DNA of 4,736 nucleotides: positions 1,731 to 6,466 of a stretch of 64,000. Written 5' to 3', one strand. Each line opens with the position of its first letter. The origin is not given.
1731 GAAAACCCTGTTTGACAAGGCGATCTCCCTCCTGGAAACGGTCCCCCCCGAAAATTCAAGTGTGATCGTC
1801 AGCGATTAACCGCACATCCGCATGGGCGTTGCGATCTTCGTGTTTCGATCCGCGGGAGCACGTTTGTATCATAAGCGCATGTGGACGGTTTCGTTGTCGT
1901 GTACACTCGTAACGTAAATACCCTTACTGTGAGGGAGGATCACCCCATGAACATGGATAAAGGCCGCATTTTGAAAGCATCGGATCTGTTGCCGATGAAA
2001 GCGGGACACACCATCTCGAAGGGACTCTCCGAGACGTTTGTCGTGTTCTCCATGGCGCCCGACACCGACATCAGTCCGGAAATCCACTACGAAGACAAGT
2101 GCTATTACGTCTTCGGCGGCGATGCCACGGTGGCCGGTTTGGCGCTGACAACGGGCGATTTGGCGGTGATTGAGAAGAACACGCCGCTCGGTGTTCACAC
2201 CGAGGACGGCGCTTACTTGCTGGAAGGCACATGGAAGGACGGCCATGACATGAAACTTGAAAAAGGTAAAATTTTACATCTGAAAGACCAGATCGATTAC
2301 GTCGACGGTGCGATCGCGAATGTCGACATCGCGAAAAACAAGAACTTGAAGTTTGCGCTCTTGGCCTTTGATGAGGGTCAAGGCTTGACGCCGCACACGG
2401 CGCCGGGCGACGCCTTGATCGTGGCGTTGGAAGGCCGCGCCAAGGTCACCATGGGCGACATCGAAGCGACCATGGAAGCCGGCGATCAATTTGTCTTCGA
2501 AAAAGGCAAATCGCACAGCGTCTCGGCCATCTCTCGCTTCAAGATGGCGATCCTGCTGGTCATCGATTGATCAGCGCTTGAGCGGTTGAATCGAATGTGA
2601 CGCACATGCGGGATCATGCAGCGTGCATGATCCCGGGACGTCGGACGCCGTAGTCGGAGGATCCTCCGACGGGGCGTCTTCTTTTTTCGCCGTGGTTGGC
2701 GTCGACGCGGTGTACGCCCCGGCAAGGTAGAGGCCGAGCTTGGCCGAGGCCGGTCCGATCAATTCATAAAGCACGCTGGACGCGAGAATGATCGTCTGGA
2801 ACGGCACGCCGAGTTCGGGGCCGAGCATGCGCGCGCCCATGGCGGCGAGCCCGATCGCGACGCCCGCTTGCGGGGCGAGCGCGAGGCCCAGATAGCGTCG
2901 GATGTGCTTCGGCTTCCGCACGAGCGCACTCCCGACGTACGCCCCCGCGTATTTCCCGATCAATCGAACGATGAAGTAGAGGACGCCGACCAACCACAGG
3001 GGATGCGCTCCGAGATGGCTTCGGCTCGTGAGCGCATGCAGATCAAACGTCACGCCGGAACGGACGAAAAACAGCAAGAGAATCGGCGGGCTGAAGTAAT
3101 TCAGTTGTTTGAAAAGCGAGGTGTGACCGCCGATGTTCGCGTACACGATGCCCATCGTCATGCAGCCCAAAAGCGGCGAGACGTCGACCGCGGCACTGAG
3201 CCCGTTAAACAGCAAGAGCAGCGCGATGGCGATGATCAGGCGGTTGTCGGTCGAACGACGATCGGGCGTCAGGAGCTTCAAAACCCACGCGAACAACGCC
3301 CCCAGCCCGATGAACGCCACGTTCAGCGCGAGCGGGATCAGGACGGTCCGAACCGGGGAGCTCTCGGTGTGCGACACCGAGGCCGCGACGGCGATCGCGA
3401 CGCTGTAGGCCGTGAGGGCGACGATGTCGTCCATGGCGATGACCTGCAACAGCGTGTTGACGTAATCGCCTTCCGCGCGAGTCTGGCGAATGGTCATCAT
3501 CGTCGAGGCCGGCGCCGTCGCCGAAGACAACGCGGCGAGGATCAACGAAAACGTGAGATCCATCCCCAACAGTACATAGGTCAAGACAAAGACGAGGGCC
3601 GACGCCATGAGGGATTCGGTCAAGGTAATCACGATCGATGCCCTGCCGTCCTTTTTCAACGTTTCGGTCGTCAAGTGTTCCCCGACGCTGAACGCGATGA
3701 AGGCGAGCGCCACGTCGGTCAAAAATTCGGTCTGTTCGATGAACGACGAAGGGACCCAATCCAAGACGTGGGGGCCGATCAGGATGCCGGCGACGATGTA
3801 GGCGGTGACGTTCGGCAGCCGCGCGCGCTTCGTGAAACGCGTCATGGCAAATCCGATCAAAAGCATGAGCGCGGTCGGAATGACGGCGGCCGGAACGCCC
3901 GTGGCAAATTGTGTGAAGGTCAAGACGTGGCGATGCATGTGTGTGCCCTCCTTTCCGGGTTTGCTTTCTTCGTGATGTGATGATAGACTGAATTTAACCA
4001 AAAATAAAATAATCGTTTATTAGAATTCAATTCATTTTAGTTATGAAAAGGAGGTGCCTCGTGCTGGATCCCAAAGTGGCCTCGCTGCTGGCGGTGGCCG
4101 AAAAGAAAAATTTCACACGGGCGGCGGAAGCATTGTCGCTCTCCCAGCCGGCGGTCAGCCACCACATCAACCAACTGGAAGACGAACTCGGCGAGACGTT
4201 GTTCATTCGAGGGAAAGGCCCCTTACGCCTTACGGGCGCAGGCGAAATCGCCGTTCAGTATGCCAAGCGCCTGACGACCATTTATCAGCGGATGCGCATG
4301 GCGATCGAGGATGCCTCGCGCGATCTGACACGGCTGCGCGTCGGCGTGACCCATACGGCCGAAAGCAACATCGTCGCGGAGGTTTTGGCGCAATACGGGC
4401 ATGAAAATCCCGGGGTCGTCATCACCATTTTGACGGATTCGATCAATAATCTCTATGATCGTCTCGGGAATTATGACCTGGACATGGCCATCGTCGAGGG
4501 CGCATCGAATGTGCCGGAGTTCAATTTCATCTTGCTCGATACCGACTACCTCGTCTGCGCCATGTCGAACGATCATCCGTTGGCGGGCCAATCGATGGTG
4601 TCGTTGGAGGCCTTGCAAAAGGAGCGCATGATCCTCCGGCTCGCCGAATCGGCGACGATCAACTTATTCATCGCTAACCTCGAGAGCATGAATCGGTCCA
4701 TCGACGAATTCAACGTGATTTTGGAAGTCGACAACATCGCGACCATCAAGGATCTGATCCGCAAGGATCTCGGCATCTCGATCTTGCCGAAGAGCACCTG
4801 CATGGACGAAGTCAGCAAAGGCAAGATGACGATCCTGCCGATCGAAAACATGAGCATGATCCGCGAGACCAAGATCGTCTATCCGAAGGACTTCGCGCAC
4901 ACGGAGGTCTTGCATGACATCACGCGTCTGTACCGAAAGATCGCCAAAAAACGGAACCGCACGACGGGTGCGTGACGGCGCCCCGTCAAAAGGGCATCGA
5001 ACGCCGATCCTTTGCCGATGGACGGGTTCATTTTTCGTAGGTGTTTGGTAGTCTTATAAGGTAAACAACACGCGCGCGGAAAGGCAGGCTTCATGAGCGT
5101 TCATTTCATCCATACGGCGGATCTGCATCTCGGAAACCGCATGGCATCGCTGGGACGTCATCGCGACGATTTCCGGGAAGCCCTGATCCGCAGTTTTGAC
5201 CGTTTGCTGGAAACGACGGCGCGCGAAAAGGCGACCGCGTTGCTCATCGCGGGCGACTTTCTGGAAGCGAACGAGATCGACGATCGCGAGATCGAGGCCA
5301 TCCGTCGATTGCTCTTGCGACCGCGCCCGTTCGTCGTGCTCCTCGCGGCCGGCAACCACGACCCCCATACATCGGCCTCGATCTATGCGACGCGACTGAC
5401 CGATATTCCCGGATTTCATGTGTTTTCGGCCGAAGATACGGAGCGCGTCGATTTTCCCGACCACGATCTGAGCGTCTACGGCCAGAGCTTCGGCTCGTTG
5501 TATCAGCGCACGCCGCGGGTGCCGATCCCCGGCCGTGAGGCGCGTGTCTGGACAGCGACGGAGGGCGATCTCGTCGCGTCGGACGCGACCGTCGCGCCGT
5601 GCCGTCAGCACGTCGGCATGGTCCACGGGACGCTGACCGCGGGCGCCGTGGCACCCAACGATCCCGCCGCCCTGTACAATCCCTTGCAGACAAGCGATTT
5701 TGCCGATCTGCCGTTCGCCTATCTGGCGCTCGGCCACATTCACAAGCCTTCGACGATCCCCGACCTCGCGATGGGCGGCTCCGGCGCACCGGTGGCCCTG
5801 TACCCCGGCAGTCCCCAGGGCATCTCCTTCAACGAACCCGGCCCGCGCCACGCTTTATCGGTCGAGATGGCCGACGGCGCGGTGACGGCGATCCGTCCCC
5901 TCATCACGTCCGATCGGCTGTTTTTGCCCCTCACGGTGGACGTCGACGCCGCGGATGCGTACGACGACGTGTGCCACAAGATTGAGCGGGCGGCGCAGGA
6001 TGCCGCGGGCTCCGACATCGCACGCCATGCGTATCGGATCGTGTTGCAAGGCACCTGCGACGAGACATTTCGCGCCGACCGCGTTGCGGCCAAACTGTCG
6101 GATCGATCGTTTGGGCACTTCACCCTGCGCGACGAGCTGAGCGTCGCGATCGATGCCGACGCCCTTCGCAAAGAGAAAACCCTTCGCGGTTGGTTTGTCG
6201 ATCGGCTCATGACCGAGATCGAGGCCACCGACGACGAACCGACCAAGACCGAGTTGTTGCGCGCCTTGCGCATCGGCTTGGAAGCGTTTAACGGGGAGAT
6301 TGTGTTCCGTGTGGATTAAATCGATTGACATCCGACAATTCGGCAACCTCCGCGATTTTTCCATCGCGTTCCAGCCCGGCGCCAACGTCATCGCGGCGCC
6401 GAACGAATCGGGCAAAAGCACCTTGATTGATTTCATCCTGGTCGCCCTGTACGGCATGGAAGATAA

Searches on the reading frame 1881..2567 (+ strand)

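Call 44: search_protein_families(library=pfam, max_evalue=0.00001, proteins=[window:1881-2567:+])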
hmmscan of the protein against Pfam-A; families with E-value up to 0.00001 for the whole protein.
window:1881-2567:+ (229 aa): 1 family
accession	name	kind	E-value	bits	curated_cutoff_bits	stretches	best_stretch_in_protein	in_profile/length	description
PF07883.17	Cupin_2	-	9.9e-14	51.2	27.2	1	162-227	4-69/70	Cupin domain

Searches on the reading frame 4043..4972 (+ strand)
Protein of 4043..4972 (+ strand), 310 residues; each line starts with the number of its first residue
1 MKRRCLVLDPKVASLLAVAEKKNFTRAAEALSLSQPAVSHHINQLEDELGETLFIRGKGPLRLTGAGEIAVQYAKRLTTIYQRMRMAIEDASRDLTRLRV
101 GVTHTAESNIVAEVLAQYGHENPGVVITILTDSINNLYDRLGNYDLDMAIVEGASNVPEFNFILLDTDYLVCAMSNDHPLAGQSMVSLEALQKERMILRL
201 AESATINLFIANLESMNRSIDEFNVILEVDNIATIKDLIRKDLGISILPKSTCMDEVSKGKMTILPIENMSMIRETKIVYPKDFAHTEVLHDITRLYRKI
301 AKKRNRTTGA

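Call 44: search_protein_families(library=pfam, max_evalue=0.00001, proteins=[window:4043-4972:+])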
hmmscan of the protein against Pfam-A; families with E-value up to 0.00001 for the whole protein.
window:4043-4972:+ (310 aa): 2 families
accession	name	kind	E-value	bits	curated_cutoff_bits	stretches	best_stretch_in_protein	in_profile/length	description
PF03466.25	LysR_substrate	-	4e-37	128.1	28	1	97-292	7-199/209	LysR substrate binding domain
PF00126.33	HTH_1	-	5.1e-21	74.8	26.6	1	14-68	6-60/60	Bacterial regulatory helix-turn-helix protein, lysR family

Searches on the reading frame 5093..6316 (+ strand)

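Call 44: search_protein_families(library=pfam, max_evalue=0.00001, proteins=[window:5093-6316:+])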
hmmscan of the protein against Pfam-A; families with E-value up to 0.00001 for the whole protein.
window:5093-6316:+ (408 aa): 1 family
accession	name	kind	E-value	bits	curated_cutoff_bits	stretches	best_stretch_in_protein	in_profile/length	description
PF00149.33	Metallophos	-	5e-08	34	21.5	1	4-219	2-191/191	Calcineurin-like phosphoesterase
